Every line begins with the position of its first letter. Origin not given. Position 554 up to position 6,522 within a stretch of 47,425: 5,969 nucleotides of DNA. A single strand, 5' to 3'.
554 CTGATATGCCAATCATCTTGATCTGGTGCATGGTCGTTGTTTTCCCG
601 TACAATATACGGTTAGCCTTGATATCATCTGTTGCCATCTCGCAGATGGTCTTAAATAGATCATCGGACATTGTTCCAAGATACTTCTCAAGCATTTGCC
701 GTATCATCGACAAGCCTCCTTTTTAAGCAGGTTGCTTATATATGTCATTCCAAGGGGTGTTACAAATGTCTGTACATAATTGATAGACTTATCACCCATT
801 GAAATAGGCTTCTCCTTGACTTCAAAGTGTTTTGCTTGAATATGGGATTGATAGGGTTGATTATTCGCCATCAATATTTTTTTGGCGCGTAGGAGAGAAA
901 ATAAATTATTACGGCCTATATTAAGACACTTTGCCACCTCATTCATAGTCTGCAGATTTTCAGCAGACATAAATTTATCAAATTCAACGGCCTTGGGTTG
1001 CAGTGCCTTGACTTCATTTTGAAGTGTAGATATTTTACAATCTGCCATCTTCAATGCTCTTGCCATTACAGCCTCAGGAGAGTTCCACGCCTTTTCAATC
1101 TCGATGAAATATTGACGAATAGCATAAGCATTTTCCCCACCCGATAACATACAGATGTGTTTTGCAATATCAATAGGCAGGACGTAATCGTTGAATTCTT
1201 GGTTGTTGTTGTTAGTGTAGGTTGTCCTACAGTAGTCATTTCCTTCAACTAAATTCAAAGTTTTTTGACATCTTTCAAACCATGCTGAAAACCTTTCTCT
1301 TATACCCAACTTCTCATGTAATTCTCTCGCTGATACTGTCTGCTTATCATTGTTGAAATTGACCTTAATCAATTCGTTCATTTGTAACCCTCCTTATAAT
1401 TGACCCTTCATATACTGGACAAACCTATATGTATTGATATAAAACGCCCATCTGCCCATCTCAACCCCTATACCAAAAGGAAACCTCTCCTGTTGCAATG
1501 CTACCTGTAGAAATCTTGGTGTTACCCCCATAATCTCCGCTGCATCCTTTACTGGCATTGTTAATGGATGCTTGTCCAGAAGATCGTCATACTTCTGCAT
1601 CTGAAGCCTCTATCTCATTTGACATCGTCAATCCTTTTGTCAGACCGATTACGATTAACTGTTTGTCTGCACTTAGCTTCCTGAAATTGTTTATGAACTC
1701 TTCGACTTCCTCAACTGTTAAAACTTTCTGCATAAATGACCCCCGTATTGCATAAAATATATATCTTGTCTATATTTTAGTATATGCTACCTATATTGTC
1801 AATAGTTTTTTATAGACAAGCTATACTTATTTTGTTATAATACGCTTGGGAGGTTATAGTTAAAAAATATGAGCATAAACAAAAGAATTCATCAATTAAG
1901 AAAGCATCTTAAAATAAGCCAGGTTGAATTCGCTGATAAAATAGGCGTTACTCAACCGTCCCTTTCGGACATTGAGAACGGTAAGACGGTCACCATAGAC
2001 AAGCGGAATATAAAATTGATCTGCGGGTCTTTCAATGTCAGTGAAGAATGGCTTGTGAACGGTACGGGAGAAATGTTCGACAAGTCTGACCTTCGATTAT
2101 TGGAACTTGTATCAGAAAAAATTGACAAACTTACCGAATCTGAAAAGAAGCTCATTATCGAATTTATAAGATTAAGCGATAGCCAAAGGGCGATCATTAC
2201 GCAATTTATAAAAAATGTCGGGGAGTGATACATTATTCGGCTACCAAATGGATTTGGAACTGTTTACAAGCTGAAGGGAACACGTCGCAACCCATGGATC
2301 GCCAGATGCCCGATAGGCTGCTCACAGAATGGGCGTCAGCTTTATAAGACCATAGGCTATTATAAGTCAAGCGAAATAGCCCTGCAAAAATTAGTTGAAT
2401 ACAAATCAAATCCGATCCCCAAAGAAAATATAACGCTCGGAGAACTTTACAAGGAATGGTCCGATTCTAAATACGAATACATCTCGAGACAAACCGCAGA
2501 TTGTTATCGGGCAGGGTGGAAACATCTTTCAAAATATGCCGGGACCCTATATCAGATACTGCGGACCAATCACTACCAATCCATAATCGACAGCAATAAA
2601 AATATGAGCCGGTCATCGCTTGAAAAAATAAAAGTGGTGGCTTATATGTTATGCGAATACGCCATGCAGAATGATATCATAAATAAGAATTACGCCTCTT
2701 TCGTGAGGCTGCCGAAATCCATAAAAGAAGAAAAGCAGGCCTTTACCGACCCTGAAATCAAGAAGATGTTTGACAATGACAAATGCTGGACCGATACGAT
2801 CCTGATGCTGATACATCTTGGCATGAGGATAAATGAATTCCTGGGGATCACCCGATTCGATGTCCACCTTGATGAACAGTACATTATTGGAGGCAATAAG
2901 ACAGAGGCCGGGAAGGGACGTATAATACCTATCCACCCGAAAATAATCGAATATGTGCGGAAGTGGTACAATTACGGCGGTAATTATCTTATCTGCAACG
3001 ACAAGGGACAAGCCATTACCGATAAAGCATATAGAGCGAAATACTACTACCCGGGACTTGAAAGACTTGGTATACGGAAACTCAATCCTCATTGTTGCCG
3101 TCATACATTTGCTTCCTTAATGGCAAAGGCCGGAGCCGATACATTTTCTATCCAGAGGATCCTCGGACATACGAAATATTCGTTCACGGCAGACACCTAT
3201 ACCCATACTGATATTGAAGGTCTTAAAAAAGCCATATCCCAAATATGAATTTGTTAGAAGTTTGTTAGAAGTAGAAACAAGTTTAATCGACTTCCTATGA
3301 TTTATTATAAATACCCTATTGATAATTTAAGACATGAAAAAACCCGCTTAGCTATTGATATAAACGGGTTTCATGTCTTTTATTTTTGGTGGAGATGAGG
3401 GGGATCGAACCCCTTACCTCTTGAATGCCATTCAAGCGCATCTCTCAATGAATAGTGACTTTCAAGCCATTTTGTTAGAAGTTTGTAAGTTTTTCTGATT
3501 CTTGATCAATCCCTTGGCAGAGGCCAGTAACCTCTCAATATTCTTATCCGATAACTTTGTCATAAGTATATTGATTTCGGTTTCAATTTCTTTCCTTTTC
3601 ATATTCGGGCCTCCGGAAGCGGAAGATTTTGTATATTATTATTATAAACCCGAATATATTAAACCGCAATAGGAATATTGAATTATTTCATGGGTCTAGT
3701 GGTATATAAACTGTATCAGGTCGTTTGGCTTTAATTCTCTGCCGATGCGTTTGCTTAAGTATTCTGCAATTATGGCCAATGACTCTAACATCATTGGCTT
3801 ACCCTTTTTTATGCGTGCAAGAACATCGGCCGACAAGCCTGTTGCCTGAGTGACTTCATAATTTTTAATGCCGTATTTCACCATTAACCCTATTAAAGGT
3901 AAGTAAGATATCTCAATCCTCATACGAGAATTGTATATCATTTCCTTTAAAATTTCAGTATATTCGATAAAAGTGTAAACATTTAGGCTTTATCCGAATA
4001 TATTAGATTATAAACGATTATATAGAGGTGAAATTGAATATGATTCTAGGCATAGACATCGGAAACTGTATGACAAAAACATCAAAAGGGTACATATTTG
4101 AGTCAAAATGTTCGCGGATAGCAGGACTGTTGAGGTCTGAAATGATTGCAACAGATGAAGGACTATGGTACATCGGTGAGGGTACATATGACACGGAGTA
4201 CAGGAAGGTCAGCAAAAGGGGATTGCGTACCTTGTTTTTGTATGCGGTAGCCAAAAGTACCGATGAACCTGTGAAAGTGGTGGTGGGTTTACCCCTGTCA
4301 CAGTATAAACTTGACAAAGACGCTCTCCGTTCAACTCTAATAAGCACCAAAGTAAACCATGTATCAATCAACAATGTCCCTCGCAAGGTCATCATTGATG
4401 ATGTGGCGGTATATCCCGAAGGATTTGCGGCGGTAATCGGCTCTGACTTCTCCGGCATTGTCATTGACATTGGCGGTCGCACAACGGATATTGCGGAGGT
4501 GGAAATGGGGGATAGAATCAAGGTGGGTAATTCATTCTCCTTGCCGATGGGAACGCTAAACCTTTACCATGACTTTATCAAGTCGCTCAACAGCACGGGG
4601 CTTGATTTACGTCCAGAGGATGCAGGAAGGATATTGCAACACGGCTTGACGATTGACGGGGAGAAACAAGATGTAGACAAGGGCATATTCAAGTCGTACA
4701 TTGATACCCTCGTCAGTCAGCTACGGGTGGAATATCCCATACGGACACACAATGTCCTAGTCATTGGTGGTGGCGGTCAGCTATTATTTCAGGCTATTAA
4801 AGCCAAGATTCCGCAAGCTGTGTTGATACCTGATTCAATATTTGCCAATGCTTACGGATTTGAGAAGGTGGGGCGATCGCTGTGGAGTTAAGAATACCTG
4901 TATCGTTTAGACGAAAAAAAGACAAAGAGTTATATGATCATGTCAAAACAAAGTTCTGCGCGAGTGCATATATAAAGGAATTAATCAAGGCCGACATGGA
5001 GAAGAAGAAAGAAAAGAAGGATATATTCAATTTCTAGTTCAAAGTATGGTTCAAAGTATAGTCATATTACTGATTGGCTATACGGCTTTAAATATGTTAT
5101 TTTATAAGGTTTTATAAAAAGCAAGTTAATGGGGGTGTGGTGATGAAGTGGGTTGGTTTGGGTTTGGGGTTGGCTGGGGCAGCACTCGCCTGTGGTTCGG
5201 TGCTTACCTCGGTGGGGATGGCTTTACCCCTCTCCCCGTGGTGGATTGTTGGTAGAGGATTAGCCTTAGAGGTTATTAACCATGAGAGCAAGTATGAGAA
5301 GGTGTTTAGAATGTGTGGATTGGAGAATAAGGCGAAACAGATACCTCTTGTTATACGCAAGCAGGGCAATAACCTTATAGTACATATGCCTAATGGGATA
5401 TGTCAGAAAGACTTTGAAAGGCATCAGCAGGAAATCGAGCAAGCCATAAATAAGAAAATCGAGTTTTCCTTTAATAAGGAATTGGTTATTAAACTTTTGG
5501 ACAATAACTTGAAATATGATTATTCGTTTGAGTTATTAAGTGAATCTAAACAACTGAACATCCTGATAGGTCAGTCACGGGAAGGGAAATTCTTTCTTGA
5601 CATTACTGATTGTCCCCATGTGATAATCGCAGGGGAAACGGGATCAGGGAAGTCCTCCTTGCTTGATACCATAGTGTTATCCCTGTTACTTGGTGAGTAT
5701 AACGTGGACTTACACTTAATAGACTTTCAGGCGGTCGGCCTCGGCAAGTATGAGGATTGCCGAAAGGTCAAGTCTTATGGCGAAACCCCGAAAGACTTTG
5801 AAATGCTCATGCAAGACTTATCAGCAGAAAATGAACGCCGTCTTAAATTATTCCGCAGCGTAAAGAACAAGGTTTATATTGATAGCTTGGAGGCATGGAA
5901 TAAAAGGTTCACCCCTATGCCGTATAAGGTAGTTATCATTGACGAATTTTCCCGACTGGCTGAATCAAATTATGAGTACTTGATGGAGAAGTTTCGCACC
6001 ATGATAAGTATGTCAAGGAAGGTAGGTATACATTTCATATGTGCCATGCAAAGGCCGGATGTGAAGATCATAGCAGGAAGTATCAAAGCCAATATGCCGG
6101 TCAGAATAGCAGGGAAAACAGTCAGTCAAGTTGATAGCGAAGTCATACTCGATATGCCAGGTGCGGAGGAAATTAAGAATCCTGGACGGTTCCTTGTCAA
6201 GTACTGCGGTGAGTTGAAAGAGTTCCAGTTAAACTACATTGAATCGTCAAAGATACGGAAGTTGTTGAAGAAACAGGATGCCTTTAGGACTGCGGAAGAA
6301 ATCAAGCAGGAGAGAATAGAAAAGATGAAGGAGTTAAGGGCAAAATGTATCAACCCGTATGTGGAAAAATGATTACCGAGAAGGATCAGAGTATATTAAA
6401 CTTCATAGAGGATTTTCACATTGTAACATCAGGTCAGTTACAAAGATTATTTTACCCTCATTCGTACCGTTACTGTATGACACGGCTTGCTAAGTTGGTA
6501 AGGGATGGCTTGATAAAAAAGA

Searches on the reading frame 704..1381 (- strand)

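Call 12: search_protein_families(library=phrogs, max_evalue=0.001, proteins=[window:704-1381:-])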
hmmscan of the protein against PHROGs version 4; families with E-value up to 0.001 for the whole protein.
window:704-1381:- (225 aa): 9 families
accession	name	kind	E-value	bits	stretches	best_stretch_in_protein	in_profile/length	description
phrog_63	-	transcription regulation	1e-43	151.3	1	1-222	117-359/431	anti-repressor Ant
phrog_5817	-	transcription regulation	2e-25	91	1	10-180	21-192/210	anti-repressor Ant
phrog_130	-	transcription regulation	2.8e-18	67.2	1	103-222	296-411/480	anti-repressor Ant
phrog_373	-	transcription regulation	2.9e-14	54.1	1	2-151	85-256/373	anti-repressor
phrog_377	-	transcription regulation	2.5e-12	48.1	1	10-171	15-182/213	anti-repressor Ant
phrog_6904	-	unknown function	1.6e-11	45.3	1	1-79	2-89/95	-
phrog_14211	-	transcription regulation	1.8e-10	41.7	1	56-100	88-132/234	anti-repressor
phrog_5689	-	unknown function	1.2e-08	36.2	1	144-219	3-79/91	-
phrog_9438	-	transcription regulation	3e-08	34.5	1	123-221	4-113/121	anti-repressor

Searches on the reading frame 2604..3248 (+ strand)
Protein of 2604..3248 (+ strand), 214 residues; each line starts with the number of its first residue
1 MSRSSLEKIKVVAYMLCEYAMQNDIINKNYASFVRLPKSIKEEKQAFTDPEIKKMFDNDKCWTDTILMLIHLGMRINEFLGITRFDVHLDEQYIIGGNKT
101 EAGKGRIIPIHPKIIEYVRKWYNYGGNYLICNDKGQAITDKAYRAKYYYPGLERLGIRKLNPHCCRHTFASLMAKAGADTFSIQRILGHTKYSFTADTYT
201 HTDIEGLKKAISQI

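Call 12: search_protein_families(library=phrogs, max_evalue=0.001, proteins=[window:2604-3248:+])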
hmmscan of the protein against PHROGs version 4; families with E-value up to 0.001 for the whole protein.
window:2604-3248:+ (214 aa): 4 families
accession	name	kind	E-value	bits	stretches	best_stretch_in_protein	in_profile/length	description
phrog_1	-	integration and excision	9.9e-39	135.1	1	4-213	227-446/611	integrase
phrog_216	-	integration and excision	2.9e-24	86.7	1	9-212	18-234/301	integrase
phrog_7685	-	integration and excision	9.3e-11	42.7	1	105-205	128-226/240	integrase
phrog_7269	-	integration and excision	3.3e-06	27.9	1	155-213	24-80/89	integrase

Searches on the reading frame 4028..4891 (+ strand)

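Call 12: search_protein_families(library=phrogs, max_evalue=0.001, proteins=[window:4028-4891:+])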
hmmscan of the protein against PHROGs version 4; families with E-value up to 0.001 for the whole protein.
window:4028-4891:+ (287 aa): 1 family
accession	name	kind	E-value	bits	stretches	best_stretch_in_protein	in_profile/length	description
phrog_691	-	DNA, RNA and nucleotide metabolism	2.3e-44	152.9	1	5-284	4-324/329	partition protein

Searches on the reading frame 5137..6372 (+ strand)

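Call 12: search_protein_families(library=phrogs, max_evalue=0.001, proteins=[window:5137-6372:+])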
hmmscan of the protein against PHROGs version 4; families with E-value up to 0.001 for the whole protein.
window:5137-6372:+ (411 aa): 6 families
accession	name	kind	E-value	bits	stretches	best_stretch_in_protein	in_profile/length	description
phrog_1358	-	moron, auxiliary metabolic gene and host takeover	5e-67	227.4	1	74-394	507-840/1382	FtsK/SpoIIIE-like protein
phrog_3551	-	moron, auxiliary metabolic gene and host takeover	5.2e-31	108.4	1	125-363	401-639/758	FtsK/SpoIIIE-like protein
phrog_17074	-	unknown function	1.2e-13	51.5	1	155-326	197-381/621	-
phrog_2666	-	head and packaging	4e-08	33.4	1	160-344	322-500/555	terminase large subunit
phrog_7035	-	unknown function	0.00014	21.3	0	258-307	488-539/969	-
phrog_168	-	DNA, RNA and nucleotide metabolism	0.00061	20.5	0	153-314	36-136/314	clamp loader of DNA polymerase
